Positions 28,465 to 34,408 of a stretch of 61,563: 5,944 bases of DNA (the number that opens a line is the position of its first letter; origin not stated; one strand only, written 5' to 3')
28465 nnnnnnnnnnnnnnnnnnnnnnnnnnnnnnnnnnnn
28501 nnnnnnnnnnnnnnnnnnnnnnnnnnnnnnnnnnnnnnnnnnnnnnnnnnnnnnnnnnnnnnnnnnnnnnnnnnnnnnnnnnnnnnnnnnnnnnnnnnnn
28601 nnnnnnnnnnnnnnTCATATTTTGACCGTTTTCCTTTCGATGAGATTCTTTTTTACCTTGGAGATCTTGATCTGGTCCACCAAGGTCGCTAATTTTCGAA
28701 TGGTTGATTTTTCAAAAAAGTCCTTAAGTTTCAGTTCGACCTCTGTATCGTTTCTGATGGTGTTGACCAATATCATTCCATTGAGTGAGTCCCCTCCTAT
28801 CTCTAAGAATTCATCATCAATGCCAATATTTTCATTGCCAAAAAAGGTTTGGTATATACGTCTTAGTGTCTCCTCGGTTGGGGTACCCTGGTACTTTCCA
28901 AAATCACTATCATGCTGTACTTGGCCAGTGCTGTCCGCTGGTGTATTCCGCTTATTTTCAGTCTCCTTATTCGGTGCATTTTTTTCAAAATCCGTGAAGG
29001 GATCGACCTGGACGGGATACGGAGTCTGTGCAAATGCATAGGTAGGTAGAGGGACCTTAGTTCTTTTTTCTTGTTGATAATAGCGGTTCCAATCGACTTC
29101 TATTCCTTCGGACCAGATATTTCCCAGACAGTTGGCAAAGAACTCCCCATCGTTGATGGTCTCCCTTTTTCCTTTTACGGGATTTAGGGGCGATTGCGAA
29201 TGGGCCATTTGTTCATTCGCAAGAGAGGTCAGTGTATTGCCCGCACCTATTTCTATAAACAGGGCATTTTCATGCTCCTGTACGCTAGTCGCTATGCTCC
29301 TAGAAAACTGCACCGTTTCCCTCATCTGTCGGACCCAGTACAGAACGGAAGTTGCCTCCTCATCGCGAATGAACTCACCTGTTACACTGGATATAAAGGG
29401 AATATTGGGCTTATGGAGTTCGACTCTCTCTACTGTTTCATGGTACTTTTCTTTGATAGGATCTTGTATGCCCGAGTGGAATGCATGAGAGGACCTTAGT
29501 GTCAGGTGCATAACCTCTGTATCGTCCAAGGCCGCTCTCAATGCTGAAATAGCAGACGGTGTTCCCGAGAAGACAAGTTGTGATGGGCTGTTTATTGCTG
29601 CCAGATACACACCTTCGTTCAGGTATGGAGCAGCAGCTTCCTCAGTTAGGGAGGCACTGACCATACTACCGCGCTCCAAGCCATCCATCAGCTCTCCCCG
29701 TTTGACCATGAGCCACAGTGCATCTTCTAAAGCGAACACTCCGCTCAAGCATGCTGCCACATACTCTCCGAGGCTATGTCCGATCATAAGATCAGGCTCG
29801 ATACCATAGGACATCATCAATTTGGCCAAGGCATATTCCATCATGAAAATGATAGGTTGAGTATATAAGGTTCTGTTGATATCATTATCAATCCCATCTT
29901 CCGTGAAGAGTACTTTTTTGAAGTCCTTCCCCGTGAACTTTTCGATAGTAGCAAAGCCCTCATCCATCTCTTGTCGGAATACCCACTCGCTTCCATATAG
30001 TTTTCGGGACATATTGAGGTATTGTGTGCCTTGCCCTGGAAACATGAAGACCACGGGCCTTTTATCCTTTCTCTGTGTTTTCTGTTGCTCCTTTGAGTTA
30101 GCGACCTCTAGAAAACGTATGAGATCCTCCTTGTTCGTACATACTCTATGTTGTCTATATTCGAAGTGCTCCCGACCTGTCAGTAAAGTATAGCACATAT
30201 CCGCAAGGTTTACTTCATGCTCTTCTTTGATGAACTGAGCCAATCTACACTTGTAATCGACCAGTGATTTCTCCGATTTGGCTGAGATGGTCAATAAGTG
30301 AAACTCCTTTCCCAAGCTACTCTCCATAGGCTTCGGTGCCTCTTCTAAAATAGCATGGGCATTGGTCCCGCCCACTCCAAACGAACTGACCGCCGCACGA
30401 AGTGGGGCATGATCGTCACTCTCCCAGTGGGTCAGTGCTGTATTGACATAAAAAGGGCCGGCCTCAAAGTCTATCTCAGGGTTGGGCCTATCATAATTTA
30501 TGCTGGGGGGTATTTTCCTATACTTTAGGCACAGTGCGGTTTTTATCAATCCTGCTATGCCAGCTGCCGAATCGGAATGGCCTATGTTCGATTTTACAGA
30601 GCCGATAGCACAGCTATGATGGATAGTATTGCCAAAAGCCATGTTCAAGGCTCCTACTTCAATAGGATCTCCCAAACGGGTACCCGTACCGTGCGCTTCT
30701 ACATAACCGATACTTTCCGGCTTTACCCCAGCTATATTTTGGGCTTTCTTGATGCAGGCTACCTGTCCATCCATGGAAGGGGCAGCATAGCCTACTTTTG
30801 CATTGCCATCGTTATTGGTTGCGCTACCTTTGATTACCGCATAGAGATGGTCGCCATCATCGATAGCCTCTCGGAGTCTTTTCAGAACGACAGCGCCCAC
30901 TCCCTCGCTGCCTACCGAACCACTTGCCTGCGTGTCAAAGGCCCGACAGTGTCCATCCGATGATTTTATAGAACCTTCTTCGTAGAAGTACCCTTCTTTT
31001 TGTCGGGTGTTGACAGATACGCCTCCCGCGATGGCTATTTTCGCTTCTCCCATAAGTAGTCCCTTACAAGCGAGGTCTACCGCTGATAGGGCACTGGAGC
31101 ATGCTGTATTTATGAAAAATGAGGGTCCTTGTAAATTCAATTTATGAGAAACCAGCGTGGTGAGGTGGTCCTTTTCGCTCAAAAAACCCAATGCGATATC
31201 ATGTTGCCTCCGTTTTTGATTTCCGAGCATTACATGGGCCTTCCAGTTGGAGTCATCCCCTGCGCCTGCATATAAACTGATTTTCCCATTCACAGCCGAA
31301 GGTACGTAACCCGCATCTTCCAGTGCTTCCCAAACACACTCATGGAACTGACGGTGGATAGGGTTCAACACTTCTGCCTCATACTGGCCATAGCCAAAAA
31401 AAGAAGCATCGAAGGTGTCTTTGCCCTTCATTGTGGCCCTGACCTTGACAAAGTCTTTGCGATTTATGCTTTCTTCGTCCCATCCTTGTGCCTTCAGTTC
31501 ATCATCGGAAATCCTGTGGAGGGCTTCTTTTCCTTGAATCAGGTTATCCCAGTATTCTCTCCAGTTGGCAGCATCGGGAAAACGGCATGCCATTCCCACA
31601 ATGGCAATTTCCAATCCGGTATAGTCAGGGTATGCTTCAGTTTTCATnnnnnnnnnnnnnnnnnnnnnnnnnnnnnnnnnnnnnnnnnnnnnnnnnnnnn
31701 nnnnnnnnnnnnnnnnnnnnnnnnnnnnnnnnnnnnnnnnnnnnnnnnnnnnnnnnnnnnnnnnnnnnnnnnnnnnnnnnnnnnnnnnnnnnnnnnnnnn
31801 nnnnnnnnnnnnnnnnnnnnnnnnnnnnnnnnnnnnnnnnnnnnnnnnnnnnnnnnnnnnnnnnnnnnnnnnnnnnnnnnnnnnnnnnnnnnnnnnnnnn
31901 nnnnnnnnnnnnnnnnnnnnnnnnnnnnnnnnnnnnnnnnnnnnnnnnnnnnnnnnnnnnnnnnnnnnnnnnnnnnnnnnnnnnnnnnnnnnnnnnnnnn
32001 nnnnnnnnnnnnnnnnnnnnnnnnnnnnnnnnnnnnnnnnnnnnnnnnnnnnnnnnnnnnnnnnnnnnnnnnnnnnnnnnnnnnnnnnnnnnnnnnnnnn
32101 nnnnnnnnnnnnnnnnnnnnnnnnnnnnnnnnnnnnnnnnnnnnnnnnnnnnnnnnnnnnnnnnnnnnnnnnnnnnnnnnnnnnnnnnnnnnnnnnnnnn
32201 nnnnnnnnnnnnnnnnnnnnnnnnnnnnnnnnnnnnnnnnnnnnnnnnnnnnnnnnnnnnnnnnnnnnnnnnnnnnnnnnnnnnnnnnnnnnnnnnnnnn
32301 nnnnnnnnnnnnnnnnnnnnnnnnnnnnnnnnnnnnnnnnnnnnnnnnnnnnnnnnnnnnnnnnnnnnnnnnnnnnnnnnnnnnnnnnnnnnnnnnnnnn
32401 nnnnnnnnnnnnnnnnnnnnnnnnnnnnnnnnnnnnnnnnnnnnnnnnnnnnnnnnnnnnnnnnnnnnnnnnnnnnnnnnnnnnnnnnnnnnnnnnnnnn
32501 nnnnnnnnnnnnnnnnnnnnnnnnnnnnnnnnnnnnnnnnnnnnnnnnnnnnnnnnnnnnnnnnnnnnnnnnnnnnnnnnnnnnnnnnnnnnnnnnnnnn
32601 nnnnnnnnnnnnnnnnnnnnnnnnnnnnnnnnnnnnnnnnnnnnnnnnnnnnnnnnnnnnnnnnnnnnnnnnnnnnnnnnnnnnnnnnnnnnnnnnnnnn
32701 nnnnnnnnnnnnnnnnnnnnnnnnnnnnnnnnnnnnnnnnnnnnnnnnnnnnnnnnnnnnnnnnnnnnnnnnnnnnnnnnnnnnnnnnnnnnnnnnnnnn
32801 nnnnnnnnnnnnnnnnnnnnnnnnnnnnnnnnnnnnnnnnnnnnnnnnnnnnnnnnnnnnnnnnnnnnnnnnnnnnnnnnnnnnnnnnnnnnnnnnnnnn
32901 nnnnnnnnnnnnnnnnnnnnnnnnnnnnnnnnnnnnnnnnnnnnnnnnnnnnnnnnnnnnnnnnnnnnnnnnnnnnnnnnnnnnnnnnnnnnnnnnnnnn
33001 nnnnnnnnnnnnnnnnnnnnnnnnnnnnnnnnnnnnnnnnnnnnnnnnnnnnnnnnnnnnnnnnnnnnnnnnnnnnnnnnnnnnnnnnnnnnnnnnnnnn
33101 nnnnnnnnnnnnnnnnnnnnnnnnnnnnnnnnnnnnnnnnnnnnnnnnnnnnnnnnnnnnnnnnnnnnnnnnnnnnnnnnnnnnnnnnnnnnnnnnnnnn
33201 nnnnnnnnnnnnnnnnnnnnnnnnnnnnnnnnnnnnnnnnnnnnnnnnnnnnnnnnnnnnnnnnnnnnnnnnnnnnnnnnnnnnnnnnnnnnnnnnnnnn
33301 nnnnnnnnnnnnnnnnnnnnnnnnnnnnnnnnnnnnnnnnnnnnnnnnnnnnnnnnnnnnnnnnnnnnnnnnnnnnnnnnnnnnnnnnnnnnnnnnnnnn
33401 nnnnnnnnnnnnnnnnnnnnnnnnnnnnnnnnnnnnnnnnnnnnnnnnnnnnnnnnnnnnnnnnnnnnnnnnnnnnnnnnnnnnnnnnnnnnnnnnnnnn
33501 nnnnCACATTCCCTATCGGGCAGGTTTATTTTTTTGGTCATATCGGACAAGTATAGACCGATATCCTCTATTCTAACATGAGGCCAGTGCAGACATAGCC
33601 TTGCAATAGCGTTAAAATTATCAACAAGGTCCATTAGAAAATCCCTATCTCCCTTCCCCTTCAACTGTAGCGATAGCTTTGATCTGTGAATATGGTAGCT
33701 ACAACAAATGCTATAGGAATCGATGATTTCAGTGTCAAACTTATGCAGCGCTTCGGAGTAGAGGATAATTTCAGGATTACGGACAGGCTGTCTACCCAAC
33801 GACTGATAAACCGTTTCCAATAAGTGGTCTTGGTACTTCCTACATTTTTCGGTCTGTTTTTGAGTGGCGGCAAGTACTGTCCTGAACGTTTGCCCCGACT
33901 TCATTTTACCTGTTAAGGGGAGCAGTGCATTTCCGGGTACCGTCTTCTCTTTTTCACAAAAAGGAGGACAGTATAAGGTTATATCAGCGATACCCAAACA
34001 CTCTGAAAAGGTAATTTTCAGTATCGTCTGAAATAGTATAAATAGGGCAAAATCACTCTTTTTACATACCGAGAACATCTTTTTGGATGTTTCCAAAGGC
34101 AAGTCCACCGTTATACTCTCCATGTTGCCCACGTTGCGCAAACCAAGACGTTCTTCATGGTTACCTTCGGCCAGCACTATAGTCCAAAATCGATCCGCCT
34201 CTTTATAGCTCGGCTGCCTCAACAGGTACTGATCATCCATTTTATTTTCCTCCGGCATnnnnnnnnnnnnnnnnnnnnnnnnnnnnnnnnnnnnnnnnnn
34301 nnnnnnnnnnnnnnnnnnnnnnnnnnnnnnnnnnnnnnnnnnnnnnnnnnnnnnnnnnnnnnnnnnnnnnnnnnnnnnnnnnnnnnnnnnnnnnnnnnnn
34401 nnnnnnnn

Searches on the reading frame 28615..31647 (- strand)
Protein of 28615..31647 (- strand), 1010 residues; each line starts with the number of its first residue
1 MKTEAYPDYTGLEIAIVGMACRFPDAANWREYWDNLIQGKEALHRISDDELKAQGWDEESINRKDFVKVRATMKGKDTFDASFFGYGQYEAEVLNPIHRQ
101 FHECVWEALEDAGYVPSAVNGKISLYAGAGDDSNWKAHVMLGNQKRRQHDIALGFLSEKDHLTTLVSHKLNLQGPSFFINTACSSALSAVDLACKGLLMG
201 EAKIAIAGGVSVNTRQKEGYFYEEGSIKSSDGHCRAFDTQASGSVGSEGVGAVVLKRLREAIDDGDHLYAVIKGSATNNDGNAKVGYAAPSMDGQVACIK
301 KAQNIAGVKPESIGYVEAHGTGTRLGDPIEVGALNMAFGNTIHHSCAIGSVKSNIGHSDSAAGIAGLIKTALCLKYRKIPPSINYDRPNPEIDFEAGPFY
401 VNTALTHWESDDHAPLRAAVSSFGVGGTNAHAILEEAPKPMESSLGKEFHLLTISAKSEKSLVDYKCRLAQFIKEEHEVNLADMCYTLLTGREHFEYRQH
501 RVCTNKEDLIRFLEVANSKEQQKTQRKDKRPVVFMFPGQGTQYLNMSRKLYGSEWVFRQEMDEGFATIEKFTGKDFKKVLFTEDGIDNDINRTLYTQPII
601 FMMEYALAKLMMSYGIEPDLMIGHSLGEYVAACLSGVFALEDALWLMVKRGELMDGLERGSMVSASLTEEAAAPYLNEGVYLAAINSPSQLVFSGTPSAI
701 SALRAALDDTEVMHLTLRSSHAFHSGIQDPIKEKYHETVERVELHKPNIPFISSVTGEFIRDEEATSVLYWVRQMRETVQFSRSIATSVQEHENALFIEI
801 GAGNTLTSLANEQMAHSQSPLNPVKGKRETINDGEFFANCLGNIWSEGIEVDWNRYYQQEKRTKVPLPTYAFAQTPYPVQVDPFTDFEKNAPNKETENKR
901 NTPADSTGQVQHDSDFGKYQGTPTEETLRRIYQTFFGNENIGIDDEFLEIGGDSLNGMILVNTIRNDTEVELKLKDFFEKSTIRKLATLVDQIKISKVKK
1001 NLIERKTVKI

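Call 4: search_protein_families(library=pfam, proteins=[window:28615-31647:-])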
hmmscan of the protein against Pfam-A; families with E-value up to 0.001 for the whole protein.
window:28615-31647:- (1010 aa): 8 families
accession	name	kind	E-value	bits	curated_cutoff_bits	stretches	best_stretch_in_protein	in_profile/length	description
PF00109.32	ketoacyl-synt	-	2.2e-60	204.8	20.8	1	13-261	3-252/252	Beta-ketoacyl synthase, N-terminal domain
PF00698.26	Acyl_transf_1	-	4.5e-48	164.8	32.7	1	533-813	1-278/319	Acyl transferase domain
PF02801.28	Ketoacyl-synt_C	-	1.7e-43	147.8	20.8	1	269-385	1-118/119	Beta-ketoacyl synthase, C-terminal domain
PF22621.2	CurL-like_PKS_C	-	7.7e-21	74.3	27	1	450-513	1-64/64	CurL-like, PKS C-terminal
PF16197.11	KAsynt_C_assoc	-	3.4e-17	63.3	33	1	388-499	1-108/111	Ketoacyl-synthetase C-terminal extension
PF22336.2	RhiE-like_linker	-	5e-14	52.5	27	1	454-514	2-61/67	RhiE-like, KS-MAT linker domain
PF00550.31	PP-binding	-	2e-10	41.2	20.8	1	927-990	2-67/67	Phosphopantetheine attachment site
PF00108.29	Thiolase_N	-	0.00045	20.1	26.4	1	173-210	75-112/260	Thiolase, N-terminal domain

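Call 5: search_protein_families(library=ncbifam, proteins=[window:28615-31647:-])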
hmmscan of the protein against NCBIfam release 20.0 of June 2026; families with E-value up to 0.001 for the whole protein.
window:28615-31647:- (1010 aa): 27 families (the best 25 are shown)
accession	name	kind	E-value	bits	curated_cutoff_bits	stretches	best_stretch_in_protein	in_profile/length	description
NF045894.1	PKS_plus_SDR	equivalog_domain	8.2e-226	752.8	1740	1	14-888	3-881/1515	type I polyketide synthase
NF041183.1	Pks2_ls1_myc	equivalog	2.6e-145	485.5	2400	1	14-872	4-872/2086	sulfolipid-1 biosynthesis phthioceranic/hydroxyphthioceranic acid synthase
NF040607.1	mycolic_Pks13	equivalog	2.1e-140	469.7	2100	2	12-439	101-528/1680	polyketide synthase Pks13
TIGR02813.1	omega_3_PfaA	subfamily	3.5e-99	332.5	1010.1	1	167-817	190-883/2582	polyketide-type polyunsaturated fatty acid synthase PfaA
TIGR00128.1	fabD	equivalog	6.5e-48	163.7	260.9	1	533-811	4-284/290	ACP S-malonyltransferase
TIGR03150.1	fabF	equivalog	2.1e-41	142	493.75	1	159-434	137-406/407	beta-ketoacyl-ACP synthase II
NF005589.0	PRK07314.1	subfamily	4.4e-39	134.4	387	1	159-435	140-410/413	beta-ketoacyl-ACP synthase II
NF037940.1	PKS_MbtD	equivalog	1.2e-38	132.8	1150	1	454-859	10-417/978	mycobactin polyketide synthase MbtD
NF004970.0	PRK06333.1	subfamily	1.9e-38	132.4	525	1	164-435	154-420/424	beta-ketoacyl-ACP synthase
NF037941.1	PKS_NbtC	equivalog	3.7e-38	131.1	1150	1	454-904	14-475/1027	nocobactin polyketide synthase NbtC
NF005490.0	PRK07103.1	equivalog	4.9e-36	124.7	445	1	102-436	87-412/414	polyketide beta-ketoacyl:acyl carrier protein synthase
TIGR03131.1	malonate_mdcH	equivalog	2.8e-35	122.2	297.9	1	533-817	2-279/297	malonate decarboxylase subunit epsilon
NF053555.1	prodigi_MBC_PigJ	equivalog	5.4e-35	120.9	900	1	164-436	494-758/759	prodigiosin MBC biosynthesis protein PigJ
NF058662.1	cispenta_AmcF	equivalog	4.2e-34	118.2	325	1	160-393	106-335/369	cispentacin biosynthesis acyltransferase subunit AmcF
NF005076.0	PRK06501.1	equivalog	7.7e-32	110.7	629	1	161-438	153-424/425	beta-ketoacyl-ACP synthase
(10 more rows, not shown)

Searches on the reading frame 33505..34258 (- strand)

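Call 46: search_protein_families(library=pfam, proteins=[window:33505-34258:-], max_evalue=0.001)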
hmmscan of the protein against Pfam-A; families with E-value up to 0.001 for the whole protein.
window:33505-34258:- (251 aa): 0 families

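Call 77: search_protein_families(library=pfam, proteins=[window:33505-34258:-], max_evalue=1)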
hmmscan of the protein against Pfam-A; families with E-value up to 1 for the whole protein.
window:33505-34258:- (251 aa): 1 family
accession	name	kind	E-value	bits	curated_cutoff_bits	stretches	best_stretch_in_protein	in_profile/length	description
PF00668.25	Condensation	-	0.0022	17.2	30.6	1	13-157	186-341/456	Condensation domain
